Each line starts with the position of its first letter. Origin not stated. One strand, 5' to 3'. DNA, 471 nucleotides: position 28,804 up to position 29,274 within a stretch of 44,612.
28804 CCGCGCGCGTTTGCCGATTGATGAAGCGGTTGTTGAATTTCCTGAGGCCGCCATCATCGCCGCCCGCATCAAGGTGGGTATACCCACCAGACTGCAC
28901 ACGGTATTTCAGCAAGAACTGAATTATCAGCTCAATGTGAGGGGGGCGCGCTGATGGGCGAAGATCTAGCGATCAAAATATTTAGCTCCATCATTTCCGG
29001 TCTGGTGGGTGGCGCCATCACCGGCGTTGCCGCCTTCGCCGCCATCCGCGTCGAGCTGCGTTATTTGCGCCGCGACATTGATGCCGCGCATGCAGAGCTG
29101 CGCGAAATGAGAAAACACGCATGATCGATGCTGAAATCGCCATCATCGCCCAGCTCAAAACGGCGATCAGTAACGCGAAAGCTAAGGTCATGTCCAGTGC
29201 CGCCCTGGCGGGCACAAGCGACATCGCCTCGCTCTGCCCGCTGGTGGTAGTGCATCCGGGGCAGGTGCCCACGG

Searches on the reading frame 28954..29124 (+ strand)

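Call 81: search_protein_families(library=phrogs, proteins=[window:28954-29124:+], max_evalue=0.01)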
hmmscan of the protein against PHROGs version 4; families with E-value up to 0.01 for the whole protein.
window:28954-29124:+ (56 aa): 0 families

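Call 83: search_protein_families(library=pfam, proteins=[window:28954-29124:+], max_evalue=0.01)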
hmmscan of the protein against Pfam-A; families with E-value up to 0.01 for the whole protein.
window:28954-29124:+ (56 aa): 1 family
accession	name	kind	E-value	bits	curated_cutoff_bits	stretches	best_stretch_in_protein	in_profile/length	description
PF06305.16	LapA_dom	-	0.002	18.4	28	1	5-49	19-63/64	Lipopolysaccharide assembly protein A domain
